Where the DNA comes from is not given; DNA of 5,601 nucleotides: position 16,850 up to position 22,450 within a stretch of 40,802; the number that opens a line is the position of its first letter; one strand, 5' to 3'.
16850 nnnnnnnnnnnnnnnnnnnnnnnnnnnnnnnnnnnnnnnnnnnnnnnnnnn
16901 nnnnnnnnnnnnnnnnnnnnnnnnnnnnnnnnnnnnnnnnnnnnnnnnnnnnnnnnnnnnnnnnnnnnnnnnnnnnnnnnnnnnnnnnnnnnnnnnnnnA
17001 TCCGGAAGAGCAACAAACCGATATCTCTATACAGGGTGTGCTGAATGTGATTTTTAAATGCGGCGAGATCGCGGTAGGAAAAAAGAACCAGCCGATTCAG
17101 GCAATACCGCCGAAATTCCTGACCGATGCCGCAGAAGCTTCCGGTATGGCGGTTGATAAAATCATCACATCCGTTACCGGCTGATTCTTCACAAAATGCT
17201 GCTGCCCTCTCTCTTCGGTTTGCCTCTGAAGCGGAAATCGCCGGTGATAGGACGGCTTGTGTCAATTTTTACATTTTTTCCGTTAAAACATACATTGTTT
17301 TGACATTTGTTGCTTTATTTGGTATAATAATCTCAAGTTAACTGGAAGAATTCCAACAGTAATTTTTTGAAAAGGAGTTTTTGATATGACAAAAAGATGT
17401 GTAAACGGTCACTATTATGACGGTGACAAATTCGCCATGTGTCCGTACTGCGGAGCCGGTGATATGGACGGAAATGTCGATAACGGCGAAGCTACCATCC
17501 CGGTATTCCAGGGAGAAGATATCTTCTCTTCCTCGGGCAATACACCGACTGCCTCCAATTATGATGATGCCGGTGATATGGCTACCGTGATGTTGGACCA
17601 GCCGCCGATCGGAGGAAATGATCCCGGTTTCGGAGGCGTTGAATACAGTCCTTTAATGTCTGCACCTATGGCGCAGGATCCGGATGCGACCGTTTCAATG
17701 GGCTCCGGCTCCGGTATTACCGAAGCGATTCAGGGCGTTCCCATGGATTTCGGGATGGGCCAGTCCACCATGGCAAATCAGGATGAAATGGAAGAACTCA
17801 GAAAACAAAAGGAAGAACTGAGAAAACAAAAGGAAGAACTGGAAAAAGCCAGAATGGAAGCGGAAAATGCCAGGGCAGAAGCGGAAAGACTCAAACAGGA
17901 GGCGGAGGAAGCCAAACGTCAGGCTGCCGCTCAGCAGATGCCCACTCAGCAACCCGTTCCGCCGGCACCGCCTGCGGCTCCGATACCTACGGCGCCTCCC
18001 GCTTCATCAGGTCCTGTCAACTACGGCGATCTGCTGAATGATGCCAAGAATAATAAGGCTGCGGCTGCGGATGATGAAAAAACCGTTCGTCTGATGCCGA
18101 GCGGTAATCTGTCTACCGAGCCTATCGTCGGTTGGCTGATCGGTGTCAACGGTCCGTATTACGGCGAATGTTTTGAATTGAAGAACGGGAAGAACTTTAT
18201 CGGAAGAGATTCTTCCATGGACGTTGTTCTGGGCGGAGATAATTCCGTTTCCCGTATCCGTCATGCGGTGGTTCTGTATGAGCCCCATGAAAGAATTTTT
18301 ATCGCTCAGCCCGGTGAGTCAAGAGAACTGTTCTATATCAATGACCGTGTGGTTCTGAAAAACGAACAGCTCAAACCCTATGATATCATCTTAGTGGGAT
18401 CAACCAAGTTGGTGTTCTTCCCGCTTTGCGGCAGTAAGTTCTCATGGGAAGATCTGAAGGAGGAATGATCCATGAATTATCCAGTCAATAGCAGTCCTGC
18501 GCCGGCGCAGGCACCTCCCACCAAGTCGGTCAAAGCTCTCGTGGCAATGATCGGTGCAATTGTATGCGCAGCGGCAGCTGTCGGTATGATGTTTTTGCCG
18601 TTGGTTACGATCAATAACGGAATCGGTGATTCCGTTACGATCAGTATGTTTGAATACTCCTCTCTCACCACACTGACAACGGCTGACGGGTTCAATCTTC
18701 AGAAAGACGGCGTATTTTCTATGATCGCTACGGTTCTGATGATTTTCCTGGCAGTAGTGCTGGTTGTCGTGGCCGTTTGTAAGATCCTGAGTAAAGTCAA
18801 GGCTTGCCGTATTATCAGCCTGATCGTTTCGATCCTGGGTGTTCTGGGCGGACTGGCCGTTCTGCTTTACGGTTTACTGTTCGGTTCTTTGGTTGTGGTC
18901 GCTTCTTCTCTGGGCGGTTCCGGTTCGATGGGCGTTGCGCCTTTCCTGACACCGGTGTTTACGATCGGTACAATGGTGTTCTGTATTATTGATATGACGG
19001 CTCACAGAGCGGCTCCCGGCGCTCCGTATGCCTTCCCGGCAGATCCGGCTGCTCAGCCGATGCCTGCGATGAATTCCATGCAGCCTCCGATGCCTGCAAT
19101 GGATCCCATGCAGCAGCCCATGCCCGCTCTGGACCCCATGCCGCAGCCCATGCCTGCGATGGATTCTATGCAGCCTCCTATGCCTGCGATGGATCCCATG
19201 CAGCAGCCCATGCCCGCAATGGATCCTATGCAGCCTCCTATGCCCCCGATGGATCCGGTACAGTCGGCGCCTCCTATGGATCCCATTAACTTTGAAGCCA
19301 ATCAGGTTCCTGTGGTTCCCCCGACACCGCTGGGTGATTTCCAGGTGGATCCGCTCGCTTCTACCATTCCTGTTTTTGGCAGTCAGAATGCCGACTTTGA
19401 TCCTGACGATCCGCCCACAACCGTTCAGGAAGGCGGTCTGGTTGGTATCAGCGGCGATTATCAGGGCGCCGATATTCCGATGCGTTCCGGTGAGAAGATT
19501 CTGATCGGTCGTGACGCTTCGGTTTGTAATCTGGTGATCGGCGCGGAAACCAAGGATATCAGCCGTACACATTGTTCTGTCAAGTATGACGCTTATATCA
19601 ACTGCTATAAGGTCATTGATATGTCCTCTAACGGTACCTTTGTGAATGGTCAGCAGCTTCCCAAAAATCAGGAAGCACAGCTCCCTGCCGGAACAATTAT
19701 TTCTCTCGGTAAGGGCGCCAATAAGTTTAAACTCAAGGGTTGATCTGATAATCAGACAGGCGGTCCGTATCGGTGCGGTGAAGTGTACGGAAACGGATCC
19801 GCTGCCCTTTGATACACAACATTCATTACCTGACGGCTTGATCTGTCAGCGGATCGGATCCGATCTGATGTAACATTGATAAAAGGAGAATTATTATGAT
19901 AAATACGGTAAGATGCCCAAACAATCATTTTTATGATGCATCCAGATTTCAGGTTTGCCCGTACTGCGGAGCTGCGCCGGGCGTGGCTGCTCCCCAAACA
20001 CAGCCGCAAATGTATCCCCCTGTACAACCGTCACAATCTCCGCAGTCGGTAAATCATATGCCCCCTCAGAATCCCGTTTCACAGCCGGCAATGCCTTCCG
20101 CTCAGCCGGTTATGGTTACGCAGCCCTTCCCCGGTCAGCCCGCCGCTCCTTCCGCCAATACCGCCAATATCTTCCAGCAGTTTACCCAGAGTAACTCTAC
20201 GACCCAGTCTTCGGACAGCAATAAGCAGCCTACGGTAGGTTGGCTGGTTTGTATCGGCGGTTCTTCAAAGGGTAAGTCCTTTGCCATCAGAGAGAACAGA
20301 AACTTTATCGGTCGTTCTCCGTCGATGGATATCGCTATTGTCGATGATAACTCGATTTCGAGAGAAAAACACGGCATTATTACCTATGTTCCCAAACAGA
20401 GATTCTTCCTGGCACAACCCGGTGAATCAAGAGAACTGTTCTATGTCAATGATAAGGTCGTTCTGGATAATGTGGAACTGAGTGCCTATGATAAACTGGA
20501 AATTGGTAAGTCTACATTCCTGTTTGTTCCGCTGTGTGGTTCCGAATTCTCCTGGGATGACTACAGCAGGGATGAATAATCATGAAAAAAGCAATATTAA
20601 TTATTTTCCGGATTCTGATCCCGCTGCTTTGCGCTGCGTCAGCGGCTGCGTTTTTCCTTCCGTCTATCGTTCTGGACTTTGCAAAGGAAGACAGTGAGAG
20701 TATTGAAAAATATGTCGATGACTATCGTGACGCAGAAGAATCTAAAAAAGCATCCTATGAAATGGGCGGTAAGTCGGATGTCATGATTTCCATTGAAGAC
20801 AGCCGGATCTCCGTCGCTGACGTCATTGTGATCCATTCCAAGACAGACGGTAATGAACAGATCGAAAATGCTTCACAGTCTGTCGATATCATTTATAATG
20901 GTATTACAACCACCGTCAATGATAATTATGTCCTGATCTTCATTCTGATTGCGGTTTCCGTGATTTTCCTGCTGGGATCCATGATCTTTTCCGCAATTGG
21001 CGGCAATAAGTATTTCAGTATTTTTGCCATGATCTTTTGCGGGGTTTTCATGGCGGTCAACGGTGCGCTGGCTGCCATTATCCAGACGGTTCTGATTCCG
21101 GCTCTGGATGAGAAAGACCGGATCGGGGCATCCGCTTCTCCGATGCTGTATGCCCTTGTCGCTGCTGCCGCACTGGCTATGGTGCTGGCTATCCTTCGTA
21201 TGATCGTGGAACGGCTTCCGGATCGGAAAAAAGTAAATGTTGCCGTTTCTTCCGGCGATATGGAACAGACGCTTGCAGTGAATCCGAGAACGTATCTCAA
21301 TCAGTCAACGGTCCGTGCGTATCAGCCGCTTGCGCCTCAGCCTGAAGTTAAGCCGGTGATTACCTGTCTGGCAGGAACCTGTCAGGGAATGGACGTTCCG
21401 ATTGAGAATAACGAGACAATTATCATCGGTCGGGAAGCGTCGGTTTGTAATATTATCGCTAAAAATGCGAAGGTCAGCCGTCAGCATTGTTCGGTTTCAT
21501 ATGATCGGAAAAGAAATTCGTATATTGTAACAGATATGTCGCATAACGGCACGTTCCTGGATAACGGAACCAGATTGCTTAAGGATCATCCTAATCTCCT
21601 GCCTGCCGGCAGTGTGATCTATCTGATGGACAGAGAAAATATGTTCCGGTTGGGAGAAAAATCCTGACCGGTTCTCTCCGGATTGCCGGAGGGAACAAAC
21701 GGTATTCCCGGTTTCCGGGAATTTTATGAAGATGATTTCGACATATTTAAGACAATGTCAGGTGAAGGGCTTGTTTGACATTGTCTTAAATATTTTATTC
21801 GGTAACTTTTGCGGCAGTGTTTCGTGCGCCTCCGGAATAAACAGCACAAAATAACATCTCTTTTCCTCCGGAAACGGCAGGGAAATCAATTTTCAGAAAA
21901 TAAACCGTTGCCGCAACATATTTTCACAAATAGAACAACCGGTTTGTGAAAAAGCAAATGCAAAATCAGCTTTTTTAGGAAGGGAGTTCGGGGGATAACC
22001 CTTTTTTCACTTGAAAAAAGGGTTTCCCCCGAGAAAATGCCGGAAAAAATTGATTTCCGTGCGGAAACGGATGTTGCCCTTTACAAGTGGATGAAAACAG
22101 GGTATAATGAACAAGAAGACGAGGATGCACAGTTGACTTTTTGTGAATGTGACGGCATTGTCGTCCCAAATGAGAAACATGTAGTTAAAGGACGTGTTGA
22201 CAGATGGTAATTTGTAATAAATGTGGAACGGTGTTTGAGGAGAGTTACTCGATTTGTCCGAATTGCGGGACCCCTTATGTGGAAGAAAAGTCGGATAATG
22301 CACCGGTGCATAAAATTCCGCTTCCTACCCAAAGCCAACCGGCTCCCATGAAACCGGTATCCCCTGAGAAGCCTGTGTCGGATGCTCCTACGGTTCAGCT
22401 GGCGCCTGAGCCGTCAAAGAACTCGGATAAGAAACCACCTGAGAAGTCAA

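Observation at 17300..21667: Tandem duplication of a two-gene module (zinc-ribbon-FHA followed by polytopic-membrane-FHA) with its own consensus promoter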

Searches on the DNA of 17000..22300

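Call 44: search_rna_families(source=window, start=17000, end=22300, threshold=evalue, max_evalue=1)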
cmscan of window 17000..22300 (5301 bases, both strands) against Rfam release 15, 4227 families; matches with E-value up to 1: 2.
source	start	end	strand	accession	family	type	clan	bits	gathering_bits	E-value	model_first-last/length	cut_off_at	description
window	21969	22040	+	RF02022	mir-1275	Gene; miRNA;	-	29.2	71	0.0036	1-78/78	no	mir-1275 microRNA precursor family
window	21988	22032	-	RF03861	mir-4484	Gene; miRNA;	-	23.3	90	0.96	1-89/89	no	mir-4484 microRNA precursor family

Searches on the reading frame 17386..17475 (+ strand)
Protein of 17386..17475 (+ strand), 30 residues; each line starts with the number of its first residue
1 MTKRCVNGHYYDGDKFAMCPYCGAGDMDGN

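Call 65: search_protein_families(library=pfam, proteins=[window:17386-17475:+], max_evalue=10)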
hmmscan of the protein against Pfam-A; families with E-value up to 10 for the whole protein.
seq(30 aa): 1 family
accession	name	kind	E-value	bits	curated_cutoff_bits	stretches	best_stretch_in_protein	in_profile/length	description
PF13248.11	Zn_ribbon_3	-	0.9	9.6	27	1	18-24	18-24/26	zinc-ribbon domain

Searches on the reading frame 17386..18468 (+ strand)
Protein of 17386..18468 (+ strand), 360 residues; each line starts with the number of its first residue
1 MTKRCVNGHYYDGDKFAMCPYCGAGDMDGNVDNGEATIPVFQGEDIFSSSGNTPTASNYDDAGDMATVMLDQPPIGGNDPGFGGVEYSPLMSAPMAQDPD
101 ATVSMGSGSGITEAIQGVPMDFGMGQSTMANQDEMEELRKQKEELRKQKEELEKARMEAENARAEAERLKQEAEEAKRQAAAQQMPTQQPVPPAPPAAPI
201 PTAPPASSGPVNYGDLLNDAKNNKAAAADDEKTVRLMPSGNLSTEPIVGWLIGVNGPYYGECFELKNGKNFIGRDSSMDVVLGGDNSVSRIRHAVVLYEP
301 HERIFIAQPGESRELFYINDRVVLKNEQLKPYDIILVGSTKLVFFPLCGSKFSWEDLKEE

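Call 5: search_protein_families(library=pfam, proteins=[window:17386-18468:+], max_evalue=0.1)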
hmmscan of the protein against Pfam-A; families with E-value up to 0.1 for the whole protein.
window:17386-18468:+ (360 aa): 6 families
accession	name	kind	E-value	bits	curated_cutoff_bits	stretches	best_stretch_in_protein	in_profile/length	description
PF16697.10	Yop-YscD_cpl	-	2.5e-08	34.5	33.2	1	255-344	4-90/94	Inner membrane component of T3SS, cytoplasmic domain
PF00498.31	FHA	-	8.2e-06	26.6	20.7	1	272-338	3-67/67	FHA domain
PF20639.2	Rrn6_K-rich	-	0.0049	18.1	26.1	1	133-207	28-100/131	RRN6, K-rich C-terminal domain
PF06810.17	Phage_scaffold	-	0.017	15.5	35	1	132-183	40-89/170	Phage capsid assembly scaffolding protein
PF15444.11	TMEM247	-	0.069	13.7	27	1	131-180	85-131/206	Transmembrane protein 247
PF05262.16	Borrelia_P83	-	0.082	11.8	33.6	0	134-188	218-272/489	Borrelia P83/100 protein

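Call 16: search_protein_families(library=ncbifam, proteins=[window:17386-18468:+], max_evalue=0.01)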
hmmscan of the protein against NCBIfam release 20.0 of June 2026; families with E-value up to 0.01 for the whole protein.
window:17386-18468:+ (360 aa): 5 families
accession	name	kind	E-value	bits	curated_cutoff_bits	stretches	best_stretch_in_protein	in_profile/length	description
NF049868.1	FhaB_Rv0019c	equivalog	0.00019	21.5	125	1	245-342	63-156/158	FHA domain-containing protein FhaB/FipA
NF010289.0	PRK13729.1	equivalog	0.0022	17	504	1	128-213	71-158/474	F-type conjugal transfer pilus assembly protein TraB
NF058560.1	FblAmlydTptrFapF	equivalog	0.0036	16.2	700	1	126-225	17-105/420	fibril amyloid transporter FapF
NF002572.0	PRK02224.1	equivalog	0.0045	15.3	1087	1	132-182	529-576/888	DNA double-strand break repair ATPase Rad50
NF033741.1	NlpC_p60_RipA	exception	0.0055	15.8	625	1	130-247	177-276/457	NlpC/P60 family peptidoglycan endopeptidase RipA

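Call 17: search_protein_families(library=padloc, proteins=[window:17386-18468:+], max_evalue=0.01)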
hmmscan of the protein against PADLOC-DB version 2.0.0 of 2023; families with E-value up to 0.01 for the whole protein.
window:17386-18468:+ (360 aa): 2 families
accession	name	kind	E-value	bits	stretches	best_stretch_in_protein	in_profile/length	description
PDLC03859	LmuB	-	0.0026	15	1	129-179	189-315/611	-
PDLC00553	JetC2|JetC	-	0.0026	13.7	1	135-183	863-911/1361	DUF3584 domain; MukB-like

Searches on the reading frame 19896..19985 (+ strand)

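Call 65: search_protein_families(library=pfam, proteins=[window:19896-19985:+], max_evalue=10)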
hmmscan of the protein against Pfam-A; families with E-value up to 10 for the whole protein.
seq(30 aa): 6 families
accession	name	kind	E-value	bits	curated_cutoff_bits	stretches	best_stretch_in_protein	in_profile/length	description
PF13248.11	Zn_ribbon_3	-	0.0014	18.5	27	1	19-26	17-24/26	zinc-ribbon domain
PF24463.1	DUF7577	-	0.049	13.7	28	1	20-27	4-11/27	Domain of unknown function (DUF7577)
PF24623.2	Phage_zn_bind_8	-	0.059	13.6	24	1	13-29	7-22/57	Putative DNA-binding phage zinc finger domain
PF21302.3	Zn_ribbon_RlmA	-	0.11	12.9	27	1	3-17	15-29/44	RlmA, N-terminal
PF24460.1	DUF7575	-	0.15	11.8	28.5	1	19-25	4-10/28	Domain of unknown function (DUF7575)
PF20173.3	ZnF_RZ-type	-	1.2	9.2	27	0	6-26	13-39/54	RZ type zinc finger domain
